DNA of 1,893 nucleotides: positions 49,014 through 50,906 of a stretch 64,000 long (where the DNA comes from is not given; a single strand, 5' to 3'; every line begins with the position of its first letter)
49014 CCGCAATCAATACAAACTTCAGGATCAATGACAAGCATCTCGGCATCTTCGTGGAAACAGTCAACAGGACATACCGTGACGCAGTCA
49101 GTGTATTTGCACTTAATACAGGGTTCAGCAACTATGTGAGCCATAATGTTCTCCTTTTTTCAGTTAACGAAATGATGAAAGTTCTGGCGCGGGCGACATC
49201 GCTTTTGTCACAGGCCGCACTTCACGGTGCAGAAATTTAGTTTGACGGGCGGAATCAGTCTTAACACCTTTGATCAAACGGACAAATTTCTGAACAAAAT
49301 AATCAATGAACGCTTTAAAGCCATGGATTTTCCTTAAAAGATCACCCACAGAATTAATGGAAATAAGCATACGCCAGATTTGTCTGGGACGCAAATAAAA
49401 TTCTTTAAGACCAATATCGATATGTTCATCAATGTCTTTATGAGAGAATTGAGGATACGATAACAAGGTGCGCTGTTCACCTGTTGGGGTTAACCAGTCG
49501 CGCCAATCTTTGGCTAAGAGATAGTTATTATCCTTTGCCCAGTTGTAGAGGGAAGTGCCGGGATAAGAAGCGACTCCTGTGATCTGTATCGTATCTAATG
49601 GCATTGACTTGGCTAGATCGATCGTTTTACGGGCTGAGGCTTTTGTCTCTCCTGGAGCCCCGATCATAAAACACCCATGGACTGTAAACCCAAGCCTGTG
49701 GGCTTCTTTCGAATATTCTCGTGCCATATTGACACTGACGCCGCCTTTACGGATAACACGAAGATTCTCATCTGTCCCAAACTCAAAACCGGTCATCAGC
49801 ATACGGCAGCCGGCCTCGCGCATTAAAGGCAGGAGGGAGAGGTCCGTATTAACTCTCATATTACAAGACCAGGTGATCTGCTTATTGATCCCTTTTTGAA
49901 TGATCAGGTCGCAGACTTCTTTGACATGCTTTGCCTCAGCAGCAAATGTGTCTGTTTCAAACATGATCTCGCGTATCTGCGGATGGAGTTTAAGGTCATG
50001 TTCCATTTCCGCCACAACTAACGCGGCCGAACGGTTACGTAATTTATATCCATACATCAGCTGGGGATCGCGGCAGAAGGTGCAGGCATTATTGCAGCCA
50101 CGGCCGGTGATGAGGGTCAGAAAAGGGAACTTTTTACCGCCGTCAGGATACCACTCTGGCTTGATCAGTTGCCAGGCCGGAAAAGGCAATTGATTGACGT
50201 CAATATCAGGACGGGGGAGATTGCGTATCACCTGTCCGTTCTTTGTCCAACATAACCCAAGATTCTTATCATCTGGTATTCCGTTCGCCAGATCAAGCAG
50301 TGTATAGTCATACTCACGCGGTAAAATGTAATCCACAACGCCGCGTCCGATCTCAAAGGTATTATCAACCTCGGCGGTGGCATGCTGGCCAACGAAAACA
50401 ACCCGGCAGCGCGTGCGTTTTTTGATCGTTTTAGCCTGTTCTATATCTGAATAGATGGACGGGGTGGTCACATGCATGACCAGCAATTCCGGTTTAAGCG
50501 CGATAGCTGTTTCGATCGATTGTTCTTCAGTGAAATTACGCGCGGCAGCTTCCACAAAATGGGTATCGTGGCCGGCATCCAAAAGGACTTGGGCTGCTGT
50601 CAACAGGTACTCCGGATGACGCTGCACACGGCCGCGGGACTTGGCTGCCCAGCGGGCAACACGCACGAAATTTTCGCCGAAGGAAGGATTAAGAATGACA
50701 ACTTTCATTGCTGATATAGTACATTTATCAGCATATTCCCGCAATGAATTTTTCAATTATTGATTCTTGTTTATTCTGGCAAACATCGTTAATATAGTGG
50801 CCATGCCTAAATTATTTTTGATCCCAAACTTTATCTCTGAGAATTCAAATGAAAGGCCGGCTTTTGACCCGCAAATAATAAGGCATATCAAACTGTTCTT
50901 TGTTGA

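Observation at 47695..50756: Minus-strand unit: B12-radical SAM enzyme, 7Fe ferredoxin and uncharacterised membrane proteins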

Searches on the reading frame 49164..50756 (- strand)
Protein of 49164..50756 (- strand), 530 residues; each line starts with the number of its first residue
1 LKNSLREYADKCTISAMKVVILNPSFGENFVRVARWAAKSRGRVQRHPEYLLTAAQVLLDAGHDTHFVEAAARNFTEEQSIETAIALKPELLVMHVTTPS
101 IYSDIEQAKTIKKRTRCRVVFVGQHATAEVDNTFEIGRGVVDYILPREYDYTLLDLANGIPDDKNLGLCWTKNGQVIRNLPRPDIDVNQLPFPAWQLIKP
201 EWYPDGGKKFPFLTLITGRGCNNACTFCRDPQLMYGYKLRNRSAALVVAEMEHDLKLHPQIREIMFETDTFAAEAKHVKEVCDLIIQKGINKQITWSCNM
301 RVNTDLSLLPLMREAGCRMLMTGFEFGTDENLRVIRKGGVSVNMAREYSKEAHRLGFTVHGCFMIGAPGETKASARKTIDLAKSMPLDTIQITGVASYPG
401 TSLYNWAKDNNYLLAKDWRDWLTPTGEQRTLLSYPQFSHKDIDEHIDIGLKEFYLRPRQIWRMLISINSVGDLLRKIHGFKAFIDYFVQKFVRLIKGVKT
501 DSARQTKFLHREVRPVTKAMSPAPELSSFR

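Call 3: search_protein_families(library=pfam, proteins=[window:49164-50756:-], max_evalue=0.01)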
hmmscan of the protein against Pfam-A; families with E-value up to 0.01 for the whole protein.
window:49164-50756:- (530 aa): 2 families
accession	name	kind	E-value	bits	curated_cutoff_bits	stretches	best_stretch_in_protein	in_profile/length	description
PF04055.27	Radical_SAM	-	2.8e-17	63.8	29.5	1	216-382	2-166/166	Radical SAM superfamily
PF02310.24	B12-binding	-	4.4e-06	27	32.1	1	52-144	18-109/121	B12 binding domain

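Call 4: search_protein_families(library=ncbifam, proteins=[window:49164-50756:-], max_evalue=0.01)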
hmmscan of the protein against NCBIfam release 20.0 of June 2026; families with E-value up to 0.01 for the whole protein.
window:49164-50756:- (530 aa): 22 families
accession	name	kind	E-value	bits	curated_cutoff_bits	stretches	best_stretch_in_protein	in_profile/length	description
TIGR03471.1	HpnJ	equivalog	1.1e-94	318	577.6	1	18-487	2-467/472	hopanoid biosynthesis associated radical SAM protein HpnJ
TIGR02026.1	BchE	equivalog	6.9e-28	97.7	481.35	1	45-515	19-488/497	magnesium-protoporphyrin IX monomethyl ester anaerobic oxidative cyclase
NF050148.1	rSAM_ApyD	equivalog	3.7e-21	75.2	750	1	82-405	68-391/645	RiPP biosynthesis radical SAM protein ApyD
TIGR04479.1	bcpD_PhpK_rSAM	subfamily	5.8e-21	74.4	600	1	211-385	240-409/504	PhpK family radical SAM P-methyltransferase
NF033070.1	rSAM_AprD4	equivalog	8.1e-20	71.1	500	1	20-413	9-396/456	AprD4 family radical SAM diol-dehydratase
TIGR04072.2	rSAM_ladder_B12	equivalog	4.2e-19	68.5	360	1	212-413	180-378/443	lipid biosynthesis B12-binding/radical SAM protein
NF038361.1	rSAM_Sden_1168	equivalog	6e-19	68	575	1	134-410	192-476/560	Sden_1168 family B12-binding radical SAM P-methyltransferase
TIGR04014.1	B12_SAM_MJ_0865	equivalog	5.5e-15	55.1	360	1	217-407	165-358/434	methyl-coenzyme M reductase glutamine C-methyltransferase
TIGR04385.1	B12_rSAM_cofa1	equivalog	6.3e-15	55.3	450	1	158-383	140-362/438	B12 lower ligand biosynthesis radical SAM protein BzaD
TIGR04367.1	HpnR_B12_rSAM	equivalog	1.3e-14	53.7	650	1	51-419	25-383/490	hopanoid C-3 methylase HpnR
TIGR03975.1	rSAM_ocin_1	subfamily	1.2e-11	43.9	281.85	1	86-381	126-426/606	RiPP maturation radical SAM C-methyltransferase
TIGR04013.1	B12_SAM_MJ_1487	hypoth_equivalog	4.5e-11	42.2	251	1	74-253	28-191/382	TIGR04013 family B12-binding domain/radical SAM domain-containing protein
TIGR04295.1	B12_rSAM_oligo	hypoth_equivalog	3.2e-10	39.3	400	1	48-335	25-312/422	TIGR04295 family B12-binding domain-containing radical SAM protein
NF040542.1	rSAM_RCCLKC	equivalog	1.6e-09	37.5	450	1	48-368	13-333/423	arsinothricin biosynthesis radical SAM protein ArsL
NF045585.1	rSAM_slr0320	equivalog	3e-07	29.3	775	1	212-357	235-379/511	photosystem II high light acclimation radical SAM protein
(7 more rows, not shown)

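Call 8: find_homologous_proteins(query=window:49164-50756:-, max_evalue=1e-10)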
Query window:49164-50756:- (530 aa): 1100 proteins with E <= 1e-10 among 8000 candidates; the best 120 are listed.
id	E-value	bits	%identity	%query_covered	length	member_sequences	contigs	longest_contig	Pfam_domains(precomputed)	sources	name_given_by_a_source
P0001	0.0e+0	1073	89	97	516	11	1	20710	PF04055.28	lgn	-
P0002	0.0e+0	1017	86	93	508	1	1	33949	PF04055.28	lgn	-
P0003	0.0e+0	1015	83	96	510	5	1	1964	PF04055.28,PF02310.25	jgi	jgi:radical SAM superfamily enzyme YgiQ (UPF0313 family)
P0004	0.0e+0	1014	83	96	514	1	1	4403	PF04055.28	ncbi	-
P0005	1.6e-298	1009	83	96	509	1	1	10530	PF04055.28,PF02310.25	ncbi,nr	ncbi:MAG: radical SAM protein [Candidatus Omnitrophica bacterium]|nr:radical SAM protein [Candidatus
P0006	1.1e-297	1006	84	94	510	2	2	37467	PF04055.28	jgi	jgi:anaerobic magnesium-protoporphyrin IX monomethyl ester cyclase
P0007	1.2e-296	1003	83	94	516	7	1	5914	PF04055.28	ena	-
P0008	4.1e-296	1001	83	93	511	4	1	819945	PF04055.28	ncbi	-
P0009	1.2e-295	999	82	95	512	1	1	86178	PF04055.28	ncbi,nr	ncbi:MAG: radical SAM protein [Candidatus Omnitrophica bacterium]|nr:radical SAM protein [Candidatus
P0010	1.5e-295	999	82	96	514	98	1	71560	PF04055.28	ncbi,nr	ncbi:MAG: radical SAM protein [Candidatus Omnitrophica bacterium]|nr:radical SAM protein [Candidatus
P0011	6.2e-293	990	83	94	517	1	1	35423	PF04055.28,PF02310.25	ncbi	-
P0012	9.4e-289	977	80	95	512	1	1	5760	PF04055.28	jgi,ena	-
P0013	3.0e-283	958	79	96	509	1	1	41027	PF04055.28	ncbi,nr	ncbi:MAG: radical SAM protein [Candidatus Omnitrophica bacterium]|nr:radical SAM protein [Candidatus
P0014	8.2e-282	954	78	95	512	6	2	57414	PF04055.28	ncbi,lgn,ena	-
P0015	1.9e-281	953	79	94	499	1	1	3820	PF04055.28,PF02310.25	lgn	-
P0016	2.9e-278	942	82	90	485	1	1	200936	PF04055.28,PF02310.25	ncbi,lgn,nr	ncbi:MAG: radical SAM protein [Candidatus Omnitrophica bacterium]|nr:radical SAM protein [Candidatus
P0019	2.1e-259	880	74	95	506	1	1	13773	PF04055.28,PF02310.25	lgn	-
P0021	1.5e-258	877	74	95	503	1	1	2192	PF04055.28,PF02310.25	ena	-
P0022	8.5e-256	868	75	91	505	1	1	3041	PF04055.28,PF02310.25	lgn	-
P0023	3.2e-255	866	76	92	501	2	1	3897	PF04055.28,PF02310.25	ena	-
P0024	9.5e-255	864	76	90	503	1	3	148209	PF04055.28,PF02310.25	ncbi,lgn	-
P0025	1.7e-254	864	75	91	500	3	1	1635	PF04055.28,PF02310.25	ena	-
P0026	2.5e-254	863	74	91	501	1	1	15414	PF04055.28,PF02310.25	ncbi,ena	-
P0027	5.7e-254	862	72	95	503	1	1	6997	PF04055.28,PF02310.25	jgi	jgi:radical SAM superfamily enzyme YgiQ (UPF0313 family)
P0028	6.0e-254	862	73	92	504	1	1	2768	PF04055.28,PF02310.25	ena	-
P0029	8.5e-254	861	75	93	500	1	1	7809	PF04055.28,PF02310.25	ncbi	-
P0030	1.5e-253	860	72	96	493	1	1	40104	PF04055.28,PF02310.25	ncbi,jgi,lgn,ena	-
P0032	4.9e-253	859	75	90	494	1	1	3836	PF04055.28,PF02310.25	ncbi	-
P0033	2.9e-252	856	73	91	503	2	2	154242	PF04055.28,PF02310.25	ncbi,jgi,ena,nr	ncbi:MAG TPA: radical SAM protein [Candidatus Omnitrophota bacterium]|nr:radical SAM protein [Candid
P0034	5.9e-252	855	74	92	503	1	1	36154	PF04055.28,PF02310.25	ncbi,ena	-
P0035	6.2e-252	855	75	91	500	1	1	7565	PF04055.28,PF02310.25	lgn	-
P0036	3.2e-251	853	76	90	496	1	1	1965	PF04055.28,PF02310.25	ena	-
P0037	4.1e-251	852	76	90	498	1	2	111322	PF04055.28,PF02310.25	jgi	-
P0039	5.1e-251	852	75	91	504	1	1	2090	PF04055.28,PF02310.25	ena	-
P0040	1.1e-250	851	73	91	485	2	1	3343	PF04055.28,PF02310.25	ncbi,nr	ncbi:MAG: radical SAM protein, partial [Candidatus Omnitrophica bacterium]|nr:radical SAM protein [C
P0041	2.0e-250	850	74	91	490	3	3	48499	PF04055.28,PF02310.25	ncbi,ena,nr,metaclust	ncbi:MAG: hypothetical protein A2Z88_04245 [Omnitrophica WOR_2 bacterium GWA2_47_8]|nr:MAG: hypothet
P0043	5.3e-250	849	71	94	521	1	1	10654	PF04055.28,PF02310.25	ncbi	-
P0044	6.0e-250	849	72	93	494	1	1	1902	PF04055.28,PF02310.25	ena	-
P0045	9.9e-250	848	73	91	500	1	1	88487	PF04055.28,PF02310.25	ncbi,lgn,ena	-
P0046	1.2e-249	848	72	93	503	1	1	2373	PF04055.28,PF02310.25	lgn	-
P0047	1.2e-249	848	73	91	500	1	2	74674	PF04055.28,PF02310.25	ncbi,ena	-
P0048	1.4e-249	847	71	95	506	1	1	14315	PF04055.28,PF02310.25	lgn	-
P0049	1.9e-249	847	73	92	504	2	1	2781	PF04055.28,PF02310.25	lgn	-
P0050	2.5e-249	847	75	90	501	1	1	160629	PF04055.28,PF02310.25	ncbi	-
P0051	2.8e-249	846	72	89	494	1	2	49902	PF04055.28,PF02310.25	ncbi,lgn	-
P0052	5.4e-249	845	74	89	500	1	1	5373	PF04055.28,PF02310.25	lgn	-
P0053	1.4e-248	844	73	91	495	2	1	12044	PF04055.28,PF02310.25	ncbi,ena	-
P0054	1.8e-248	844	74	90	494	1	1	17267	PF04055.28,PF02310.25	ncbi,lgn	-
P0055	2.4e-248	843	72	92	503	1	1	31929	PF04055.28,PF02310.25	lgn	-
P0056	4.2e-248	842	70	94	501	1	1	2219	PF04055.28,PF02310.25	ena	-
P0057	4.9e-248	842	73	91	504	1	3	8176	PF04055.28,PF02310.25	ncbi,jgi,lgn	ncbi:MAG: anaerobic magnesium-protoporphyrin IX monomethyl ester cyclase [Lysobacterales bacterium]|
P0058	2.1e-247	840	73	91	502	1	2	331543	PF04055.28,PF02310.25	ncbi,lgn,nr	ncbi:MAG: radical SAM protein [Candidatus Omnitrophota bacterium]|nr:radical SAM protein [Candidatus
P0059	2.4e-247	840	74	90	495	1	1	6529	PF04055.28,PF02310.25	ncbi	-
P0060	2.9e-247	840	73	91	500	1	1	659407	PF04055.28,PF02310.25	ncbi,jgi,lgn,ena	ncbi:MAG: radical SAM protein [Candidatus Omnitrophota bacterium]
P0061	3.2e-247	840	73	90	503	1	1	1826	PF04055.28,PF01702.26,PF02310.25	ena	-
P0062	3.4e-247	839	73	90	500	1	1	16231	PF04055.28,PF02310.25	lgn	-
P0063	3.7e-247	839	74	90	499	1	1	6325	PF04055.28,PF02310.25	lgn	-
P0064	5.1e-247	839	73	90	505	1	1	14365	PF04055.28,PF02310.25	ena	-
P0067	1.1e-246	838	74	92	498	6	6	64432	PF04055.28,PF02310.25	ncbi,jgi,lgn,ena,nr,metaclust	ncbi:MAG: hypothetical protein A2787_04140 [Omnitrophica WOR_2 bacterium RIFCSPHIGHO2_01_FULL_48_9]|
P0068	1.3e-246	838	75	89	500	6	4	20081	PF04055.28,PF02310.25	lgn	-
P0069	1.7e-246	837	72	91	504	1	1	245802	PF04055.28,PF02310.25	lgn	-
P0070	3.2e-246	836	74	90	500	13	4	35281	PF04055.28,PF02310.25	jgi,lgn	jgi:anaerobic magnesium-protoporphyrin IX monomethyl ester cyclase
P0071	3.5e-246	836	74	91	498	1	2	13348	PF04055.28,PF02310.25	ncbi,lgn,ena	-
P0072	4.5e-246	836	73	90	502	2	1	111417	PF04055.28,PF02310.25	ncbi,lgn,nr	ncbi:MAG: radical SAM protein [Candidatus Omnitrophica bacterium]|nr:radical SAM protein [Candidatus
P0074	5.0e-246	836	74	90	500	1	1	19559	PF04055.28,PF02310.25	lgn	-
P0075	6.8e-246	835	74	90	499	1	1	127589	PF04055.28,PF02310.25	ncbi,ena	-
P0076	9.8e-246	835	73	89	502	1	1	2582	PF04055.28,PF02310.25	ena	-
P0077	1.2e-245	834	73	90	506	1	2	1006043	PF04055.28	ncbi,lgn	ncbi:MAG: radical SAM protein [Candidatus Omnitrophota bacterium]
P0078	1.5e-245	834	72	91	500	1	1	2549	PF04055.28,PF02310.25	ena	-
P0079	1.6e-245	834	73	89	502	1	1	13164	PF04055.28,PF02310.25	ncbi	-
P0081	3.8e-245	833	72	92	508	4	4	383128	PF04055.28,PF02310.25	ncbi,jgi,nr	ncbi:MAG TPA: radical SAM protein [Candidatus Omnitrophota bacterium]|nr:radical SAM protein [Candid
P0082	4.8e-245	832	73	90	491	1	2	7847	PF04055.28,PF02310.25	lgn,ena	-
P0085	1.1e-244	831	73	89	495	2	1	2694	PF04055.28,PF02310.25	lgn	-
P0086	2.2e-244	830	71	94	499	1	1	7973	PF04055.28,PF02310.25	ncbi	-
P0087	2.2e-244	830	70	93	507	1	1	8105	PF04055.28,PF02310.25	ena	-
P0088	2.2e-244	830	73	89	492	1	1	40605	PF04055.28,PF02310.25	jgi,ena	-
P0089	2.7e-244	830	71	92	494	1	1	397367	PF04055.28,PF02310.25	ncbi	-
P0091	3.7e-244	829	73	90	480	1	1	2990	PF04055.28,PF02310.25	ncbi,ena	-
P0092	7.2e-244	829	70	93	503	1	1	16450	PF04055.28,PF02310.25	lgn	-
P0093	7.5e-244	828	71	92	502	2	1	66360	PF04055.28,PF02310.25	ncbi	-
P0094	1.1e-243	828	74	89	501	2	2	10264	PF04055.28,PF02310.25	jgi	jgi:anaerobic magnesium-protoporphyrin IX monomethyl ester cyclase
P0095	1.7e-243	827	71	93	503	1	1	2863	PF04055.28,PF02310.25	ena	-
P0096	1.8e-243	827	71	92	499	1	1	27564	PF04055.28,PF02310.25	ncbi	-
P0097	3.3e-243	826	71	92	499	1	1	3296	PF04055.28,PF02310.25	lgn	-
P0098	3.9e-243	826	72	90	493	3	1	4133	PF04055.28,PF02310.25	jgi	-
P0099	8.3e-243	825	73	89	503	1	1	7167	PF04055.28,PF02310.25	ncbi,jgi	jgi:radical SAM superfamily enzyme YgiQ (UPF0313 family)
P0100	8.8e-243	825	71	90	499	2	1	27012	PF04055.28,PF02310.25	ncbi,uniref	ncbi:hypothetical protein MNBD_UNCLBAC01-1793 [hydrothermal vent metagenome]|uniref:Uncharacterized 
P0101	9.1e-243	825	73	89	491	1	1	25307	PF04055.28,PF02310.25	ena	-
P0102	1.3e-242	824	70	92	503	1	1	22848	PF04055.28,PF02310.25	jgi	-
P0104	2.1e-242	824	72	89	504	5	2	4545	PF04055.28,PF02310.25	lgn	-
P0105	2.3e-242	824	72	90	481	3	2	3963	PF04055.28,PF02310.25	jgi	jgi:radical SAM superfamily enzyme YgiQ (UPF0313 family)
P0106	2.9e-242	823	71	90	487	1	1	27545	PF04055.28,PF02310.25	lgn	-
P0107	6.9e-242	822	73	89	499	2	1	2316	PF04055.28,PF02310.25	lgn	-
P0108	7.0e-242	822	74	89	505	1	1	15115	PF04055.28,PF02310.25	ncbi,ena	-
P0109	9.7e-242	821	71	92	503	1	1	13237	PF04055.28,PF02310.25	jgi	-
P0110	9.8e-242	821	72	90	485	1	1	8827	PF04055.28,PF02310.25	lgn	-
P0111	1.4e-241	821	72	91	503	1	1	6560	PF04055.28,PF02310.25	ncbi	-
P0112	1.7e-241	821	70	93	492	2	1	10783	PF04055.28,PF02310.25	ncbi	-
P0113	4.9e-241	819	72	90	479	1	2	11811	PF04055.28,PF02310.25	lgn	-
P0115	1.1e-240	818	71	90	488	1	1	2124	PF04055.28,PF02310.25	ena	-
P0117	1.6e-240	817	72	90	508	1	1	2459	PF04055.28,PF02310.25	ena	-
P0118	2.8e-240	817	72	90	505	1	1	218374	PF04055.28,PF02310.25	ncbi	-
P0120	3.0e-240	817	69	94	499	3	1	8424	PF04055.28,PF02310.25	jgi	-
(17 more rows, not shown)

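Call 10: find_encoding_contigs(protein=P0077, flank=10000, max_places=3)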
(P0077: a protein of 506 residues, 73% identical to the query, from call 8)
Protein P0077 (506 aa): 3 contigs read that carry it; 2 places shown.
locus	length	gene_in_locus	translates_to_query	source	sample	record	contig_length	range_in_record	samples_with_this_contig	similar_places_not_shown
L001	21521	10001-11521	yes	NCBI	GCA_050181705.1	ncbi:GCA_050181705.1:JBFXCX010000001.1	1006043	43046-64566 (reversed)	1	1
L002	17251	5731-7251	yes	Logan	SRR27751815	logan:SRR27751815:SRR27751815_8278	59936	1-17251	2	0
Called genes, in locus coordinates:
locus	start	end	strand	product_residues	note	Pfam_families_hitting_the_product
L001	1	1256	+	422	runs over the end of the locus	PF07690:MFS_1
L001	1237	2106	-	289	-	PF00106:adh_short, PF08659:KR, PF01370:Epimerase (weak), PF13561:adh_short_C2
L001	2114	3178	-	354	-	PF01264:Chorismate_synt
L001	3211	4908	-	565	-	PF00920:ILVD_EDD_N, PF24877:ILV_EDD_C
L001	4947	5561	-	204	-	PF00694:Aconitase_C, PF27512:LeuD, PF27434:LeuD_C (weak)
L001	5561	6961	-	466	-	PF00330:Aconitase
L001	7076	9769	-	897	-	PF00330:Aconitase, PF00694:Aconitase_C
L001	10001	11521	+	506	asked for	PF04055:Radical_SAM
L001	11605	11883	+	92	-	PF13237:Fer4_10 (weak), PF14697:Fer4_21 (faint), PF12838:Fer4_7 (weak), PF13187:Fer4_9 (weak), PF13484:Fer4_16 (faint), PF12797:Fer4_2 (weak), PF12837:Fer4_6 (weak), PF00037:Fer4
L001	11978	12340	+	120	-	PF13183:Fer4_8 (faint), PF13187:Fer4_9 (faint), PF14697:Fer4_21 (weak), PF25160:LdpA_Fe-S-bd (faint), PF12797:Fer4_2 (weak), PF12837:Fer4_6 (faint), PF00037:Fer4 (weak), PF12838:Fer4_7 (weak), +1 more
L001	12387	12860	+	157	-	-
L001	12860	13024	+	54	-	-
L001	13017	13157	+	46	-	-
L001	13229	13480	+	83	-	PF20584:DUF6787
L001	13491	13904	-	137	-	PF04238:DUF420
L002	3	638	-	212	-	?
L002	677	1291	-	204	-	PF00694:Aconitase_C, PF27512:LeuD, PF27434:LeuD_C (weak)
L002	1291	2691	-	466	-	PF00330:Aconitase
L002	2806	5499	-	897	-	PF00330:Aconitase, PF00694:Aconitase_C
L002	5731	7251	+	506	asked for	PF04055:Radical_SAM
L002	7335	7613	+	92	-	PF13237:Fer4_10 (weak), PF14697:Fer4_21 (faint), PF12838:Fer4_7 (weak), PF13187:Fer4_9 (weak), PF13484:Fer4_16 (faint), PF12797:Fer4_2 (weak), PF12837:Fer4_6 (weak), PF00037:Fer4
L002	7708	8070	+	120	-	PF13183:Fer4_8 (faint), PF13187:Fer4_9 (faint), PF14697:Fer4_21 (weak), PF25160:LdpA_Fe-S-bd (faint), PF12797:Fer4_2 (weak), PF12837:Fer4_6 (faint), PF00037:Fer4 (weak), PF12838:Fer4_7 (weak), +1 more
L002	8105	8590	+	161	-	-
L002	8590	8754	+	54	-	-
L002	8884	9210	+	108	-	PF20584:DUF6787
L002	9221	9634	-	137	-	PF04238:DUF420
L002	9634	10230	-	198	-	PF02630:SCO1-SenC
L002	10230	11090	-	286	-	PF01040:UbiA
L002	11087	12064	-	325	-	PF02628:COX15-CtaA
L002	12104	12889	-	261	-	PF00116:COX2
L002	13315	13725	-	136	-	PF03626:COX4_pro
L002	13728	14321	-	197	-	PF00510:COX3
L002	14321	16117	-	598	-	PF00115:COX1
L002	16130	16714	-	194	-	PF13715:CarbopepD_reg_2 (weak), PF13620:CarboxypepD_reg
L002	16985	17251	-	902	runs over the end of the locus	PF12450:vWF_A, PF00092:VWA, PF04811:Sec23_trunk (weak), PF13768:VWA_3, PF13519:VWA_2, PF12034:YfbK_C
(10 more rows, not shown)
